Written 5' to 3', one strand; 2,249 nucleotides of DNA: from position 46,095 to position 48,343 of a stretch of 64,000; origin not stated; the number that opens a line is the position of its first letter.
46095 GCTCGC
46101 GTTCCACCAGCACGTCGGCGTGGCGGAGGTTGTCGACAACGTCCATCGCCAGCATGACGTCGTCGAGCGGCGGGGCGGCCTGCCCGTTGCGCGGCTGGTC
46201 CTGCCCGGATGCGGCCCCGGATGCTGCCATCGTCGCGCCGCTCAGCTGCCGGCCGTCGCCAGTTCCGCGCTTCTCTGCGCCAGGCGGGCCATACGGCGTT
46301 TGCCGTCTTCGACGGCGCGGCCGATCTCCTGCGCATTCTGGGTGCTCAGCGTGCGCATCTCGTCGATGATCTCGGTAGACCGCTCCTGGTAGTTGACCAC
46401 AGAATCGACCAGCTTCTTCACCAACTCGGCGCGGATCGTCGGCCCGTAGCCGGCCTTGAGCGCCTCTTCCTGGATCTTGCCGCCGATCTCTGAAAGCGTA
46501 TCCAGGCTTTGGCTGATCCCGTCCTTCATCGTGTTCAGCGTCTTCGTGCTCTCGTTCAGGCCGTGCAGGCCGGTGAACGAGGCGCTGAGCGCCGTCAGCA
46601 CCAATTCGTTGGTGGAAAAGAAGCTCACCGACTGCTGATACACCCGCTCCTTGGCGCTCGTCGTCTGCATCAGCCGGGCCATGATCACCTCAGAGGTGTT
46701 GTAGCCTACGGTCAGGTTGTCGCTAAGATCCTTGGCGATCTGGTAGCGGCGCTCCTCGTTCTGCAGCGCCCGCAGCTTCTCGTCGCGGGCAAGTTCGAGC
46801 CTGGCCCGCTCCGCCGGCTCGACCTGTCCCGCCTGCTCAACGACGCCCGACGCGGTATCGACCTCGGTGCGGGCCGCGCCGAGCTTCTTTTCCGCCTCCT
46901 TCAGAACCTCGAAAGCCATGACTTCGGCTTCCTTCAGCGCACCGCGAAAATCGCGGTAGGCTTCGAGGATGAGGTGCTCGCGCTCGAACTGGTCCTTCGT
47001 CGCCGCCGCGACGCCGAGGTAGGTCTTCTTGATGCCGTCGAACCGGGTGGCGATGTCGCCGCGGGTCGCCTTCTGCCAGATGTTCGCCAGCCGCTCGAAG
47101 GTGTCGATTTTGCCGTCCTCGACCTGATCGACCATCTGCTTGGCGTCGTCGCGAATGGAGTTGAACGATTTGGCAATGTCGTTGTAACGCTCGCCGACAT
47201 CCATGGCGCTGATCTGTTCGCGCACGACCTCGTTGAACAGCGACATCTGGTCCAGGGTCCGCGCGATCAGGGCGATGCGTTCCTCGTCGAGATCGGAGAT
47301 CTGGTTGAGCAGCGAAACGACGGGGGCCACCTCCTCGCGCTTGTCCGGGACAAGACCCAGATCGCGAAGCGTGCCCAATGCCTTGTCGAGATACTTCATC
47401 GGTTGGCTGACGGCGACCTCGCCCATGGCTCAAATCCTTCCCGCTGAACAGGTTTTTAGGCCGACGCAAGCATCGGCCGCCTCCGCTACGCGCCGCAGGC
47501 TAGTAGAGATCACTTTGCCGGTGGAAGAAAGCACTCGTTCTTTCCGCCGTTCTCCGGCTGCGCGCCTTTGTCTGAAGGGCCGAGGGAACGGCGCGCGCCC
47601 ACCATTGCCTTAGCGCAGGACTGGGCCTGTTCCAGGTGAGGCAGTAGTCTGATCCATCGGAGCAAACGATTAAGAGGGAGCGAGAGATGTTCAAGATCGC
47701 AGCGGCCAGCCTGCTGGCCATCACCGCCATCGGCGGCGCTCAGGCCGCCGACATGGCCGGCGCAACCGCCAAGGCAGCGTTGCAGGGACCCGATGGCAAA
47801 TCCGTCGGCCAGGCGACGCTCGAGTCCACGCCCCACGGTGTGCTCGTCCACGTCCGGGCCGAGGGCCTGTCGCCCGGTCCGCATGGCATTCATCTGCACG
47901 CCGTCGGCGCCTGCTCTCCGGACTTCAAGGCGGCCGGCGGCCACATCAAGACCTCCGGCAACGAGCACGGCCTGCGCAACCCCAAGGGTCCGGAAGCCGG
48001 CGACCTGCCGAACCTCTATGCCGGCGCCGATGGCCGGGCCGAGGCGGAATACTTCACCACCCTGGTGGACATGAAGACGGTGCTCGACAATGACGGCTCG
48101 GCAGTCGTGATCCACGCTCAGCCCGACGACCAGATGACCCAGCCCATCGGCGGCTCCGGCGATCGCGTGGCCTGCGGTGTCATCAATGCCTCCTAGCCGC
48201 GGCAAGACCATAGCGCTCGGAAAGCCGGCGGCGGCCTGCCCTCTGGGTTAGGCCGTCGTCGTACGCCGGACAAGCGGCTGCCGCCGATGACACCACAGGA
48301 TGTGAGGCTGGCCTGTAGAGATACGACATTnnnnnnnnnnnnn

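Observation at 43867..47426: Intact three-gene operon of unknown function: TelA-like helical protein, single-pass membrane protein, coiled-coil protein with glycine zipper and poly-Gly tail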

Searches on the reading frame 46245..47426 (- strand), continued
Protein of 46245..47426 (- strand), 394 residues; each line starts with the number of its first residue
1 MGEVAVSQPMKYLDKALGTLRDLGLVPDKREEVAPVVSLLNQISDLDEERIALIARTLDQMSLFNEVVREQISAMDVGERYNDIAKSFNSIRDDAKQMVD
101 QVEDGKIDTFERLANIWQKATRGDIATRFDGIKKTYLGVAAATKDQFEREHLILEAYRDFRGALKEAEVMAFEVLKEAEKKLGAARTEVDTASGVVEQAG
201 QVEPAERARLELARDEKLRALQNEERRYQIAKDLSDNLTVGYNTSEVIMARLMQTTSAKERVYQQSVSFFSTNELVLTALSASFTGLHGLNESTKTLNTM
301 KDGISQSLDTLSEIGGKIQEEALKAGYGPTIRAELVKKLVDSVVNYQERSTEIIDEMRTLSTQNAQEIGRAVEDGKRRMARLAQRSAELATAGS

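Call 52: search_dna_similar(query=window:46245-47426:-, collection=plasmids, mode=protein, max_evalue=0.001, max_rows=25)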
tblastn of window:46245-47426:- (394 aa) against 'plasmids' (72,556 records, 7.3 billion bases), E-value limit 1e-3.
Records with a match: 11; places in all: 11; records where one place covers at least 80% of the query: 11.
Best place of each record, by identity: 60-80% 2; <60% 9.
By first word of the organism name: Pseudomonas 7; Microvirga 1; Bradyrhizobium 1; Methylorubrum 1; Rhizobium 1.
By predicted mobility (MOB-suite, as given by PLSDB): non-mobilizable 9; conjugative 2.
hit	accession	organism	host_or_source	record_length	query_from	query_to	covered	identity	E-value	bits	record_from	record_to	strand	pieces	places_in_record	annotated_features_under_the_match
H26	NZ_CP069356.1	Microvirga sp. VF16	Vachellia farnesiana,Cell culture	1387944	1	393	100%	64.6%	7e-162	510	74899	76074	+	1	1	none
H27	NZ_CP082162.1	Bradyrhizobium sp. 195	Acmispon strigosus,cell culture,root ...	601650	1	393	100%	62.1%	4e-155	491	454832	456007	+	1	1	cell surface protein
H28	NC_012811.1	Methylorubrum extorquens AM1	-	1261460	13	387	95%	52.8%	1e-107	354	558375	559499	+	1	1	none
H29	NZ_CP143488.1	Pseudomonas silesiensis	single cell,landfill for plastics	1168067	1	380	96%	46.5%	2e-97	325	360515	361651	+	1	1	record has no annotation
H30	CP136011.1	Pseudomonas sp. FeN3W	cell culture,marine sediment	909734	3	390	98%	44.9%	4e-99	330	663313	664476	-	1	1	hypothetical protein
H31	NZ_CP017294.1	Pseudomonas aeruginosa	Homo sapiens,blood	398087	8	386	96%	43.6%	7e-91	306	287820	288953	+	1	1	merozoite surface protein 3b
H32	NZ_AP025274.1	Pseudomonas alcaligenes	Homo sapiens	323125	8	386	96%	43.6%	8e-91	306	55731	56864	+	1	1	merozoite surface protein 3b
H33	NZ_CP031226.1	Pseudomonas amygdali pv. lachrymans str. M301315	-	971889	4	378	95%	40.7%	2e-76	265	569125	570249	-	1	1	hypothetical protein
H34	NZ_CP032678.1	Pseudomonas sp. Leaf58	Arabidopsis,whole organism,phyllosphere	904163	7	386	96%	38.3%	4e-71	249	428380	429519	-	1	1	hypothetical protein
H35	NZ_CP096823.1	Pseudomonas aeruginosa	Homo sapiens,blood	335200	9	386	96%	38.2%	9e-69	242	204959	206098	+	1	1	merozoite surface protein 3b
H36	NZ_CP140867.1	Rhizobium leguminosarum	Trifolium pratense,whole organism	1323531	11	379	94%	37.7%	9e-66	233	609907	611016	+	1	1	record has no annotation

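Call 53: get_annotated_region(hit=H31, flank=6000)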
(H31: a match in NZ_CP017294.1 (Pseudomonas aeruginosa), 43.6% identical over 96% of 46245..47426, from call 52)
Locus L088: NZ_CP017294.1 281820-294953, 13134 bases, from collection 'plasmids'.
description: Pseudomonas aeruginosa strain PA83 plasmid unnamed1, complete sequence
organism: Pseudomonas aeruginosa (NCBI taxid 287)
taxonomy: Bacteria; Pseudomonadota; Gammaproteobacteria; Pseudomonadales; Pseudomonadaceae; Pseudomonas; Pseudomonas aeruginosa
host: -; source: Homo sapiens,blood; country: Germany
typing (MOB-suite, as given by PLSDB): conjugative; replicon IncP; relaxase MOBP; mating-pair formation MPF_T
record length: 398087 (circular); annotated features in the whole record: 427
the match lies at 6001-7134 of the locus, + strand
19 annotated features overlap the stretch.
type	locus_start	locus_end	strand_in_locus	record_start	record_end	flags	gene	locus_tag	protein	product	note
CDS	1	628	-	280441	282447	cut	-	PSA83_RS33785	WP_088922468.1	hypothetical protein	-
CDS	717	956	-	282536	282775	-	-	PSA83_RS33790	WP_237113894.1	hypothetical protein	-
CDS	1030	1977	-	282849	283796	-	-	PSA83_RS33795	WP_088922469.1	tetratricopeptide repeat protein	-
CDS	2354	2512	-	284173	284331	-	-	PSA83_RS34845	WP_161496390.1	hypothetical protein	-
CDS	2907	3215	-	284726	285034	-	-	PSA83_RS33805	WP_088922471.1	hypothetical protein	-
CDS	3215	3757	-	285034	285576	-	-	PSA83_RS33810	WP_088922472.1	hypothetical protein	-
CDS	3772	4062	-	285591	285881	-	-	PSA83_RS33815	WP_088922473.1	hypothetical protein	-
CDS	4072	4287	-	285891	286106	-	-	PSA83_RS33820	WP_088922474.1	hypothetical protein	-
CDS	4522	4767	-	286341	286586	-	-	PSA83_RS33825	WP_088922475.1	hypothetical protein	-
CDS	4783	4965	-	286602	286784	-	-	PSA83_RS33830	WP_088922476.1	hypothetical protein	-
CDS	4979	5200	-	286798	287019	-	-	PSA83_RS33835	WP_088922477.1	hypothetical protein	-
CDS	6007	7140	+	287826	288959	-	-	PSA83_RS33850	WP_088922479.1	merozoite surface protein 3b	-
CDS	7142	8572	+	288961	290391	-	-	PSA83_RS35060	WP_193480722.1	DUF6384 family protein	-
CDS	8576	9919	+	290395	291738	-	-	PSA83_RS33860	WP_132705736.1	hypothetical protein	-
CDS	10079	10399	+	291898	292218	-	-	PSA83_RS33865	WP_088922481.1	hypothetical protein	-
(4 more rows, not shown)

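Call 54: get_annotated_region(hit=H28, flank=5000)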
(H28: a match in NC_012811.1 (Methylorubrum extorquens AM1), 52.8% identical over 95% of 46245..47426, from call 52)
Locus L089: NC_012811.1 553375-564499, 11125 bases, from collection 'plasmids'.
description: Methylorubrum extorquens AM1 megaplasmid, complete sequence
organism: Methylorubrum extorquens AM1 (NCBI taxid 272630)
taxonomy: Bacteria; Pseudomonadota; Alphaproteobacteria; Hyphomicrobiales; Methylobacteriaceae; Methylorubrum; Methylorubrum extorquens; Methylorubrum extorquens AM1
host: -; source: -; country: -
typing (MOB-suite, as given by PLSDB): non-mobilizable; replicon rep_cluster_56; mating-pair formation MPF_I
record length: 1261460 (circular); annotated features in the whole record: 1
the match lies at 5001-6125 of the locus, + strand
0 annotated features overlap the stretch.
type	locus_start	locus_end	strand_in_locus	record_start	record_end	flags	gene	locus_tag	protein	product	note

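Call 59: search_dna_similar(query=window:46245-47426:-, collection=phages, mode=protein, max_evalue=0.01, max_rows=15)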
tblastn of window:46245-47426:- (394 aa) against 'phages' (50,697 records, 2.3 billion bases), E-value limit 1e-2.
Records with a match: 2; places in all: 2; records where one place covers at least 80% of the query: 2.
Best place of each record, by identity: <60% 2.
By first word of the organism name: Yersinia 2.
By host as written in the record: Yersinia enterocolitica 2.
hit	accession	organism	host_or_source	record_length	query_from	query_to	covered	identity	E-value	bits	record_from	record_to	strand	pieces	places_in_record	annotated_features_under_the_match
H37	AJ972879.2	Yersinia phage phiR1-37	Yersinia enterocolitica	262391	5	392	98%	43.2%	5e-93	311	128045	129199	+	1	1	g190: CDS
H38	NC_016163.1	Yersinia phage phiR1-37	Yersinia enterocolitica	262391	5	392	98%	43.2%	5e-93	311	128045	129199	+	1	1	g190: hypothetical protein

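Call 60: get_annotated_region(hit=H38, flank=6000)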
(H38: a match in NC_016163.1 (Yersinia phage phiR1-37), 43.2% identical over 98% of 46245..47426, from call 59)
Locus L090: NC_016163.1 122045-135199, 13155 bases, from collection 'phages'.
description: Yersinia phage phiR1-37, complete genome.
organism: Yersinia phage phiR1-37 (NCBI taxid 331278)
taxonomy: Viruses; Duplodnaviria; Heunggongvirae; Uroviricota; Caudoviricetes
host: Yersinia enterocolitica; source: -; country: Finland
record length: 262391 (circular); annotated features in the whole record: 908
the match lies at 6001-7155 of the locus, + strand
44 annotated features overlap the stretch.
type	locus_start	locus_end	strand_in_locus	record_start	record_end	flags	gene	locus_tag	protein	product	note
CDS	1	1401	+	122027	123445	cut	g178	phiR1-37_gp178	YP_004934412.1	RNA polymerase beta subunit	phage structural protein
regulatory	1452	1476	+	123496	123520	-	g367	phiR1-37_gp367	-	promoter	-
regulatory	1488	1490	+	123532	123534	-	g367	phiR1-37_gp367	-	ribosome_binding_site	-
CDS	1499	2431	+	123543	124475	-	g179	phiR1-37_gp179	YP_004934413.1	HNH endonuclease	-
regulatory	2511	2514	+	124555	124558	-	g367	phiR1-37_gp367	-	ribosome_binding_site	-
CDS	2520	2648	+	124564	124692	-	g180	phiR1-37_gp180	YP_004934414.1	hypothetical protein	-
regulatory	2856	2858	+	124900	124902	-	g367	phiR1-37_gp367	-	ribosome_binding_site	-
CDS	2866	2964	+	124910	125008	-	g181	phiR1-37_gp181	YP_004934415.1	hypothetical protein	-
regulatory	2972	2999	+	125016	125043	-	g367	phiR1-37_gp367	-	terminator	Rho independent terminator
regulatory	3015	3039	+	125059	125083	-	g367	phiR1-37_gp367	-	promoter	-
regulatory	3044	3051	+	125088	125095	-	g367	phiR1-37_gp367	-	ribosome_binding_site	-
CDS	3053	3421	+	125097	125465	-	g182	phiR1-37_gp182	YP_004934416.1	hypothetical protein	-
regulatory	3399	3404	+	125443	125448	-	g182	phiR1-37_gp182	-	ribosome_binding_site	-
CDS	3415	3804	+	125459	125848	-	g183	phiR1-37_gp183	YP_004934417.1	hypothetical protein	-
regulatory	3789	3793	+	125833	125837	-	g183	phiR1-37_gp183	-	ribosome_binding_site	AGGTG 125833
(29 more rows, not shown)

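Call 61: search_protein_families(library=pfam, proteins=[L090:5974-7155:+, L090:7217-8536:+, L090:8552-9802:+, L088:6007-7137:+, L088:7142-8569:+, L088:8576-9916:+, L088:10079-10396:+, L090:9868-10842:+], max_evalue=0.01)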
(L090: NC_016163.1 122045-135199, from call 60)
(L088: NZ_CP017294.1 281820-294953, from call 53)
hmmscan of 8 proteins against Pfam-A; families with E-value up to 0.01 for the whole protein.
L090:5974-7155:+ (394 aa): 0 families

L090:7217-8536:+ (440 aa): 3 families
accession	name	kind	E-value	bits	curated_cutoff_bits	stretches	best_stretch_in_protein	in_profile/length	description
PF19911.4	DUF6384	-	4.7e-26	92.1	25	2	261-440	128-308/308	Family of unknown function (DUF6384)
PF09682.15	Phage_holin_6_1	-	0.002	19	24.9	0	99-149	3-56/101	Bacteriophage holin of superfamily 6 (Holin_LLH)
PF09716.15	ETRAMP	-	0.008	16.6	29.1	0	93-127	47-81/81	Malarial early transcribed membrane protein (ETRAMP)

L090:8552-9802:+ (417 aa): 0 families

L088:6007-7137:+ (377 aa): 0 families

L088:7142-8569:+ (476 aa): 1 family
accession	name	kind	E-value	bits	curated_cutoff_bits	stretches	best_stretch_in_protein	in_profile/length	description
PF19911.4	DUF6384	-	1.1e-43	149.9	25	2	4-150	6-156/308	Family of unknown function (DUF6384)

L088:8576-9916:+ (447 aa): 0 families

L088:10079-10396:+ (106 aa): 0 families

L090:9868-10842:+ (325 aa): 0 families

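Call 88: find_encoding_contigs(protein=P0003, flank=10000, max_places=2)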
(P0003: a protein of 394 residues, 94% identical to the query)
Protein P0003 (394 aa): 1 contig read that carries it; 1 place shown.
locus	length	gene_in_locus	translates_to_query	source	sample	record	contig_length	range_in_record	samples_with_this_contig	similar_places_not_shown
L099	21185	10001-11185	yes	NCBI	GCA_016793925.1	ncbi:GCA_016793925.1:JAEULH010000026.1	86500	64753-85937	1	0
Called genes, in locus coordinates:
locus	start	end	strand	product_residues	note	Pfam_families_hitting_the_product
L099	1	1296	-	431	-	PF00211:Guanylate_cyc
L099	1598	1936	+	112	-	PF02617:ClpS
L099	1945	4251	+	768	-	PF02861:Clp_N, PF00004:AAA, PF17871:AAA_lid_9, PF00004:AAA, PF07724:AAA_2, PF07728:AAA_5, PF13401:AAA_22 (weak), PF10431:ClpB_D2-small, +5 more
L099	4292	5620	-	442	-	PF03193:RsgA_GTPase (faint), PF00009:GTP_EFTU (weak), PF01926:MMR_HSR1, PF02421:FeoB_N (weak), PF00350:Dynamin_N (weak), PF05128:DUF697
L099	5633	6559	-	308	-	-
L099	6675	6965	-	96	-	PF03776:MinE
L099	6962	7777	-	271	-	PF01656:CbiA, PF02374:ArsA_ATPase, PF06564:CBP_BcsQ (faint), PF09140:MipZ, PF10609:ParA, PF13614:AAA_31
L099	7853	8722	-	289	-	PF05209:MinC_N, PF03775:MinC_C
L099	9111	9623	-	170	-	PF00080:Sod_Cu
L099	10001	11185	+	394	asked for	-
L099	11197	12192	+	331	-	PF19911:DUF6384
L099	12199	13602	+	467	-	-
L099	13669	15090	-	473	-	PF06057:VirJ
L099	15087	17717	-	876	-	PF03706:LPG_synthase_TM, PF09924:LPG_synthase_C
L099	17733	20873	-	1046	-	PF00873:ACR_tran, PF03176:MMPL, PF02355:SecD_SecF_C (faint)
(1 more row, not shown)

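Call 94: search_protein_families(library=phrogs, proteins=[window:46245-47426:-, L090:5974-7155:+, L090:7217-8536:+, L090:8552-9802:+], max_evalue=0.01)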
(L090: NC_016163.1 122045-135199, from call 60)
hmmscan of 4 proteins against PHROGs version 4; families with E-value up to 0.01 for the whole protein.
window:46245-47426:- (394 aa): 0 families

L090:5974-7155:+ (394 aa): 0 families

L090:7217-8536:+ (440 aa): 0 families

L090:8552-9802:+ (417 aa): 1 family
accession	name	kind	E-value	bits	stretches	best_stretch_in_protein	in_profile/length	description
phrog_14209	-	unknown function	0.007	17.6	1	354-411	120-183/184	-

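Call 95: find_related_loci(query=A2, collection=viral_contigs, flank=8000)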
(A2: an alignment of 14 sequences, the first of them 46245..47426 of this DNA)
Query A2 (394 aa) in viral_contigs; peptide patterns used: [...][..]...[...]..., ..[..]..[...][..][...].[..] (x = any residue, [..] = any of these).
36 stretches matched a pattern; 1 encode a relative of the query (tblastn E <= 1e-3); 1 distinct loci.
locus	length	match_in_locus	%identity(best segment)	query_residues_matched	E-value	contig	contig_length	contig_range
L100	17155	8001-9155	43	5-392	4e-98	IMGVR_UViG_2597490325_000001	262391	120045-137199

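Call 107: find_encoding_contigs(protein=P0375, flank=6000, max_places=2)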
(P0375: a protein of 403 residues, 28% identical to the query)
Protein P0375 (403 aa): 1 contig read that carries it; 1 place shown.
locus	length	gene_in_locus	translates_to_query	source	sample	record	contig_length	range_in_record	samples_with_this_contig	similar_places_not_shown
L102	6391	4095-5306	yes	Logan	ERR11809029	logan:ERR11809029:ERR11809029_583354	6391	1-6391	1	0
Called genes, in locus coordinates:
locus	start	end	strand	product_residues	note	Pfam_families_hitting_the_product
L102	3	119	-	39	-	?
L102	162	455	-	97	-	PF01022:HTH_5 (weak)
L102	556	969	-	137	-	PF10107:Endonuc_Holl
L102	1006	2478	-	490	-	-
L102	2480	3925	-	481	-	PF19911:DUF6384 (weak)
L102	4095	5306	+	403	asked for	-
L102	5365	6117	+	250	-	PF01370:Epimerase (faint), PF04321:RmlD_sub_bind (faint), PF07993:NAD_binding_4 (faint), PF13460:NAD_binding_10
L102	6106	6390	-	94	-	?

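Call 108: find_encoding_contigs(protein=P0329, flank=6000, max_places=2)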
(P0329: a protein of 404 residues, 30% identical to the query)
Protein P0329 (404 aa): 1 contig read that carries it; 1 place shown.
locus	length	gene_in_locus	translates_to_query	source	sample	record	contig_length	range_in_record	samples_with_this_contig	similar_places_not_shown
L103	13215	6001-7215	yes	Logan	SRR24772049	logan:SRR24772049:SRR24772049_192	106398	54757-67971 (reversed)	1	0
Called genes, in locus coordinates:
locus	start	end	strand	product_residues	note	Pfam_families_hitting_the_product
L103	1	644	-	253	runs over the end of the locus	PF02146:SIR2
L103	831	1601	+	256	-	-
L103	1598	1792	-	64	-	PF10931:DUF2735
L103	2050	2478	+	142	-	-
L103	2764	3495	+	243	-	PF01411:tRNA-synt_2c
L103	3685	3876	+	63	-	-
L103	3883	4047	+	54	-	-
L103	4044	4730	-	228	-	-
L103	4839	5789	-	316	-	PF01145:Band_7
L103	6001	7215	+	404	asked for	-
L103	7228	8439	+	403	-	PF19911:DUF6384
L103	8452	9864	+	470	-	-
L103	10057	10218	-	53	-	-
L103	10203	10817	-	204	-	-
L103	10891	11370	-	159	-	-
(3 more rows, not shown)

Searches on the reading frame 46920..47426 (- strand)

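Call 101: search_protein_families(library=pfam, proteins=[window:46920-47426:-], max_evalue=10)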
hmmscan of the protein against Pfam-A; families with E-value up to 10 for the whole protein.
seq(169 aa): 2 families
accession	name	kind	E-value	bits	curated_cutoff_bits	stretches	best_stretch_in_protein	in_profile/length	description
PF05256.17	UPF0223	-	0.057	14.2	25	1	30-82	12-63/86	Uncharacterised protein family (UPF0223)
PF12732.12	YtxH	-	0.13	13.1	37.5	1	82-114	28-49/71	YtxH-like protein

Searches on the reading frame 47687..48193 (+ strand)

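Call 49: search_protein_families(library=pfam, proteins=[window:47687-48193:+], max_evalue=0.001)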
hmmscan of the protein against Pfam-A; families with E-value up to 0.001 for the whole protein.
window:47687-48193:+ (169 aa): 1 family
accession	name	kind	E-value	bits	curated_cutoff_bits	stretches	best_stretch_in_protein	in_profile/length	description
PF00080.25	Sod_Cu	-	3.6e-37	128.2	28.9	1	41-166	3-133/133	Copper/zinc superoxide dismutase (SODC)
